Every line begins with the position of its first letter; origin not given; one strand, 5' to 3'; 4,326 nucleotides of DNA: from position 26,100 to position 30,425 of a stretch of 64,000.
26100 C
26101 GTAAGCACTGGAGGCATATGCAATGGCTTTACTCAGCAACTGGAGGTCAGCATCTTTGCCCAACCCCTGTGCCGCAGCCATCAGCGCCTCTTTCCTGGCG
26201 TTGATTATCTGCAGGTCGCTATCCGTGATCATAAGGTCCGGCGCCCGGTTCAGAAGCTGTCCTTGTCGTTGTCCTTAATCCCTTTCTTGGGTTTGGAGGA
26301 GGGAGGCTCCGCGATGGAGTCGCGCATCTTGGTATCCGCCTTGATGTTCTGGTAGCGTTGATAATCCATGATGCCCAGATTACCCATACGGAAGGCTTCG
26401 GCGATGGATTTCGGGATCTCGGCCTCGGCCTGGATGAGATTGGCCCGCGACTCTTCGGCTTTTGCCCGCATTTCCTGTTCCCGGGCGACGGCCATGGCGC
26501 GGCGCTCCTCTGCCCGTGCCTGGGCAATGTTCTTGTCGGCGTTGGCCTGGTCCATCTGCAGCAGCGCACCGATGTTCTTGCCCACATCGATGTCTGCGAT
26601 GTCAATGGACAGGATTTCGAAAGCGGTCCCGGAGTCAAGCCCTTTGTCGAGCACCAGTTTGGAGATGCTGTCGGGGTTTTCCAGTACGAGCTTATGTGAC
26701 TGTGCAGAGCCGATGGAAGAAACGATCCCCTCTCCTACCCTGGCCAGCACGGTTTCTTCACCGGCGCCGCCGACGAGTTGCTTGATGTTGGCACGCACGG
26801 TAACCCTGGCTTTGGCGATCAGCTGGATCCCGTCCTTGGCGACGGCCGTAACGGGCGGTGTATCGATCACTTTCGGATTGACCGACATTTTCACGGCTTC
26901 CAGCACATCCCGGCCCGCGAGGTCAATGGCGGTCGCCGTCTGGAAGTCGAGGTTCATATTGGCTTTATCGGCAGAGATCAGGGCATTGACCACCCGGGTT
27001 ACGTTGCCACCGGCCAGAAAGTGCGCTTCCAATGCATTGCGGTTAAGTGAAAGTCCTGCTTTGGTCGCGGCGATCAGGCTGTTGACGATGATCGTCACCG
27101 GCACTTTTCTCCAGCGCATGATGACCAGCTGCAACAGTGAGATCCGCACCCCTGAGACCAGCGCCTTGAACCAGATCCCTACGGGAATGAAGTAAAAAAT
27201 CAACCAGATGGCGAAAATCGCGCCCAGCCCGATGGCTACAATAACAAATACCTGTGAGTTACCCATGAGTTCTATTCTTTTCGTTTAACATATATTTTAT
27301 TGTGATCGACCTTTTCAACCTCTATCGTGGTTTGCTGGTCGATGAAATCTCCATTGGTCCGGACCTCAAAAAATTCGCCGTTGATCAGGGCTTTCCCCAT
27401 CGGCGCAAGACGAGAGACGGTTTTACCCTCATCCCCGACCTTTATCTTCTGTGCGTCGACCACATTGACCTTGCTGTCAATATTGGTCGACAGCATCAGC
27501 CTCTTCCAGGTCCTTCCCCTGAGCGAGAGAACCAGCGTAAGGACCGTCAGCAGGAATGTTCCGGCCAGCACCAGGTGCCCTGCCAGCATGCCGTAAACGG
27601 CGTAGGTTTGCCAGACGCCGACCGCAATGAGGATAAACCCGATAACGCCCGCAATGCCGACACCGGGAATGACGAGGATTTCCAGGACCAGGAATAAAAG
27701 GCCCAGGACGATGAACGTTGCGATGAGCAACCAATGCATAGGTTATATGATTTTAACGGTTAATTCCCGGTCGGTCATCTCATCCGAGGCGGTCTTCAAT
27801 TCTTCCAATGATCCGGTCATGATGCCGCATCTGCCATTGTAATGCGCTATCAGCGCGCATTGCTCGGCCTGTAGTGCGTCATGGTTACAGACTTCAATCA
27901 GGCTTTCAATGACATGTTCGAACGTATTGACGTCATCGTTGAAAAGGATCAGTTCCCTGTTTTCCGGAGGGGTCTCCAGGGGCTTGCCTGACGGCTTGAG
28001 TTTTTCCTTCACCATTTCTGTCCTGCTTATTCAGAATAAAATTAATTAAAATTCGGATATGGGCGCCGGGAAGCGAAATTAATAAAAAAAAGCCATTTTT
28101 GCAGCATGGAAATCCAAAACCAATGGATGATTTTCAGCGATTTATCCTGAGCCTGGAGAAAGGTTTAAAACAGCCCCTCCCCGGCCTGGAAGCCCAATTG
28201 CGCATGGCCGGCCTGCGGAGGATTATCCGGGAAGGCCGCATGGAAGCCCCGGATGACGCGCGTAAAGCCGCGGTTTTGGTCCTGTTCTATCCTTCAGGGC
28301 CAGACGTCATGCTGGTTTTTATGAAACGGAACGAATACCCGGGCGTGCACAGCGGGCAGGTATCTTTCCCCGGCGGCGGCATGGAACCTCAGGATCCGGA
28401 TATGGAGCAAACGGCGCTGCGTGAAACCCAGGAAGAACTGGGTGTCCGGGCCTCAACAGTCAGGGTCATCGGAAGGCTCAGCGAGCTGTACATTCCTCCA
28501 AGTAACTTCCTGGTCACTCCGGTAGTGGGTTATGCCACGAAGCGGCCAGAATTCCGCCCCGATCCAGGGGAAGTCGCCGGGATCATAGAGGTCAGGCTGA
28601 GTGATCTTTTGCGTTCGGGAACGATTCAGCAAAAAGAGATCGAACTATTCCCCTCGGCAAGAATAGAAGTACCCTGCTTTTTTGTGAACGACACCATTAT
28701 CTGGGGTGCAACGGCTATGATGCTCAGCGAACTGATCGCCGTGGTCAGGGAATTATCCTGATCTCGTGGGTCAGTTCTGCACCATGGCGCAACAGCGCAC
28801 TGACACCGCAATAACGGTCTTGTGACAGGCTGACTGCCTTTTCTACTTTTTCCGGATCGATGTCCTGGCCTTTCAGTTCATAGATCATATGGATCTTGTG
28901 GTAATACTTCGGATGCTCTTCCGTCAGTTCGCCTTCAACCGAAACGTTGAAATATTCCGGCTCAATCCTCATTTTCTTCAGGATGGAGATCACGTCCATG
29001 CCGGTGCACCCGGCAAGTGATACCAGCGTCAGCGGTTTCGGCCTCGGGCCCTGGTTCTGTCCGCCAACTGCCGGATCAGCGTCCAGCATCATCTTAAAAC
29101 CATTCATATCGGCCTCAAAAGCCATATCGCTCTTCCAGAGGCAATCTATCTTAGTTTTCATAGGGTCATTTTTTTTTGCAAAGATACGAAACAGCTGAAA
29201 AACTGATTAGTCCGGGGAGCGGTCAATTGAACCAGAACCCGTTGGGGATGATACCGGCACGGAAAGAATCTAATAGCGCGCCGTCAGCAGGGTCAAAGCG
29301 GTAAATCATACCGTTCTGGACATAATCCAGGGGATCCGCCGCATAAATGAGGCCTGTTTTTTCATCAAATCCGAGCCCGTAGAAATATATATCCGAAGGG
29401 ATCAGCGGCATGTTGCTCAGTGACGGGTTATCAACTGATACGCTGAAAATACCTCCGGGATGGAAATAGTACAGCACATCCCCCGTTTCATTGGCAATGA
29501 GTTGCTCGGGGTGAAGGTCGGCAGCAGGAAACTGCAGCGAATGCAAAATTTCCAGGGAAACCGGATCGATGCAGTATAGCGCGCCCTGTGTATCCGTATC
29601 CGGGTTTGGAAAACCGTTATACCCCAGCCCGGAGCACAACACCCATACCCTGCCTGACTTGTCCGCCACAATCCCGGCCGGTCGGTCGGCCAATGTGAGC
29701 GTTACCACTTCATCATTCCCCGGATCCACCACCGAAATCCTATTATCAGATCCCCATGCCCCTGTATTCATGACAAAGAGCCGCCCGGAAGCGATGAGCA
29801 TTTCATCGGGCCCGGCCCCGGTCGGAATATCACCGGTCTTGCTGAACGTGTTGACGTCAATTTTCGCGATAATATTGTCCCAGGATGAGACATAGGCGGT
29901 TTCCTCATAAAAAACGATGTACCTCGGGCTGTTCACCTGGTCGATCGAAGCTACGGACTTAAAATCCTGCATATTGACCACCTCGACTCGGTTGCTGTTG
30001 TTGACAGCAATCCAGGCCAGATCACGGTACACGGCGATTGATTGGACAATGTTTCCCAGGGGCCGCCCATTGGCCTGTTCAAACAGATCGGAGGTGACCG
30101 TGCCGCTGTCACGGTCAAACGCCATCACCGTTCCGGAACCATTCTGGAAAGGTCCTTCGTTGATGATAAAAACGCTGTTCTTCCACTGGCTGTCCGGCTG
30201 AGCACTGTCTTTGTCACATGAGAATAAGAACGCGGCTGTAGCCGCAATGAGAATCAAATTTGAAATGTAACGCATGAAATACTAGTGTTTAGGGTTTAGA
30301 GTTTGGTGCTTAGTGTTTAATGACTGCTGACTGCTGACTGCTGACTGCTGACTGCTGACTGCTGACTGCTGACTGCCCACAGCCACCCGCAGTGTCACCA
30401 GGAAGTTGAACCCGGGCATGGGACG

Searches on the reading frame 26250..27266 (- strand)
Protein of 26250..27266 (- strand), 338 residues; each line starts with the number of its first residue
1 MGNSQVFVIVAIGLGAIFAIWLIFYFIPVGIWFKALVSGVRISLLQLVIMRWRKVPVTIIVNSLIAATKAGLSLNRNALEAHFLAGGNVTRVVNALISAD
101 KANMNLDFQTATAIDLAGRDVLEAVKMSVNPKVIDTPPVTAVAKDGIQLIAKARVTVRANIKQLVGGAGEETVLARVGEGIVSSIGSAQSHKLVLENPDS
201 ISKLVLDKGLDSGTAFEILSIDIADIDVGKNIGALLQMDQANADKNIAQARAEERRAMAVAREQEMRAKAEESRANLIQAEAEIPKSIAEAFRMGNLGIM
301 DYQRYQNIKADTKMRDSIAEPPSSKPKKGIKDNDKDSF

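Call 70: search_protein_families(library=pfam, proteins=[window:26250-27266:-], max_evalue=0.00001)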
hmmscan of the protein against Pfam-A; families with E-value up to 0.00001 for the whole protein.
window:26250-27266:- (338 aa): 1 family
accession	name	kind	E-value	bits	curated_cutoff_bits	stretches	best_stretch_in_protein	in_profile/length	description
PF12127.13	FloA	-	2.7e-158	526.5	34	1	12-320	4-312/314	Flotillin-like protein FloA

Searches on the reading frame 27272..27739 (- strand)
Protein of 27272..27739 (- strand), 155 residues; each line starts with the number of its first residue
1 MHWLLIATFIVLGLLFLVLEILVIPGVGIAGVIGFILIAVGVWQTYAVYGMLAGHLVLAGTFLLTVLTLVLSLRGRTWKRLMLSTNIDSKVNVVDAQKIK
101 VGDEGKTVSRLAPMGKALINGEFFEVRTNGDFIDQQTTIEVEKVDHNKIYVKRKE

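Call 70: search_protein_families(library=pfam, proteins=[window:27272-27739:-], max_evalue=0.00001)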
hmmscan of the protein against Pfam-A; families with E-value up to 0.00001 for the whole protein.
window:27272-27739:- (155 aa): 1 family
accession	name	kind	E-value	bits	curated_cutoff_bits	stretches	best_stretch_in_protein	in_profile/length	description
PF01957.25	NfeD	-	1.2e-10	41.8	29.1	1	101-153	5-57/57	NfeD-like C-terminal, partner-binding domain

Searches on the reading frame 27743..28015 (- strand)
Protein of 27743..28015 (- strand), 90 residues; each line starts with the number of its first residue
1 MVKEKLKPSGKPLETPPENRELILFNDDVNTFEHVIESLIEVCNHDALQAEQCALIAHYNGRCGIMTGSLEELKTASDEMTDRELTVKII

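Call 71: search_protein_families(library=pfam, proteins=[window:27743-28015:-], max_evalue=0.00001)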
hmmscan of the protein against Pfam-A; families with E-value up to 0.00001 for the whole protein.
window:27743-28015:- (90 aa): 1 family
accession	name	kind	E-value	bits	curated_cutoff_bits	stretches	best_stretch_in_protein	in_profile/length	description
PF02617.22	ClpS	-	1.9e-16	60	23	1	17-82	3-68/80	ATP-dependent Clp protease adaptor protein ClpS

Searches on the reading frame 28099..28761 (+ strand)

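Call 71: search_protein_families(library=pfam, proteins=[window:28099-28761:+], max_evalue=0.00001)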
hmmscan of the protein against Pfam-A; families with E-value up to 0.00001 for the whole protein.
window:28099-28761:+ (220 aa): 1 family
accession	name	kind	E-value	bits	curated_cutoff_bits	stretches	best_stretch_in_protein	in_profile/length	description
PF00293.34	NUDIX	-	3e-14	53.6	21.1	1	56-170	3-118/134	NUDIX domain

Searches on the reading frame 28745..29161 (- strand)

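Call 71: search_protein_families(library=pfam, proteins=[window:28745-29161:-], max_evalue=0.00001)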
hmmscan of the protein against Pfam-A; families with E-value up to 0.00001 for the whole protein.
window:28745-29161:- (138 aa): 1 family
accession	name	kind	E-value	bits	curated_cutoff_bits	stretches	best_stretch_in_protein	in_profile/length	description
PF02566.24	OsmC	-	2.7e-18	66.7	27.5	1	34-132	1-99/100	OsmC-like protein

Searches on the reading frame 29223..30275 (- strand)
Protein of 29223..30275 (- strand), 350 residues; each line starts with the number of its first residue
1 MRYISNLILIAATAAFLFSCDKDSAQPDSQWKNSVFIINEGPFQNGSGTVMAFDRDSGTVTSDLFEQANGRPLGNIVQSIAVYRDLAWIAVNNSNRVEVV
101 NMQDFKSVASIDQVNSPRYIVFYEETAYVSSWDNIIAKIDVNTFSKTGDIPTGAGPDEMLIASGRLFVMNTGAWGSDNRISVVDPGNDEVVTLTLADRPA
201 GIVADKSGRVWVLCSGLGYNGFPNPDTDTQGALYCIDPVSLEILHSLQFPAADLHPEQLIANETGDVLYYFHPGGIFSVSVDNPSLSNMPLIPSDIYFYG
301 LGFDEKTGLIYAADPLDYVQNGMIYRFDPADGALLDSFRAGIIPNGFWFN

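Call 20: search_protein_families(library=pfam, proteins=[window:29223-30275:-])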
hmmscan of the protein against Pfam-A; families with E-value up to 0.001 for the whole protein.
window:29223-30275:- (350 aa): 1 family
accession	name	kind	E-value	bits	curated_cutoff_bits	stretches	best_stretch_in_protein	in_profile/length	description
PF16819.11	DUF5074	-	4.2e-19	69.2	27.2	1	35-339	3-339/353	Domain of unknown function (DUF5074)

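Call 37: find_encoding_contigs(protein=window:29223-30275:-, flank=3000, max_places=10)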
Protein window:29223-30275:- (350 aa): 4 contigs read that carry it; 3 places shown.
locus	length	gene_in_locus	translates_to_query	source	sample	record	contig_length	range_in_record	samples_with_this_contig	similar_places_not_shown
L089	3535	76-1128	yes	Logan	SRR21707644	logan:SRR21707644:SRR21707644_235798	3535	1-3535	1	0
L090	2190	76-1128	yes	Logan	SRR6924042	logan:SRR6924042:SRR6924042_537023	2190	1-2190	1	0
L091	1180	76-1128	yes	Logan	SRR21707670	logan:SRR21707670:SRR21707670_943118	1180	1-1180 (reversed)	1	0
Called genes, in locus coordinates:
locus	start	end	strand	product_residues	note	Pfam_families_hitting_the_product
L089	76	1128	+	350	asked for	PF16819:DUF5074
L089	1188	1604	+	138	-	PF02566:OsmC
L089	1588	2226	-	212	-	PF00293:NUDIX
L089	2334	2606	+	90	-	PF02617:ClpS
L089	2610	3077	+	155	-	PF01957:NfeD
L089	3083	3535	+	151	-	?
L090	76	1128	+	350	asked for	PF16819:DUF5074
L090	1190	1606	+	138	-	PF02566:OsmC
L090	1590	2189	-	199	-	?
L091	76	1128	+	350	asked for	PF16819:DUF5074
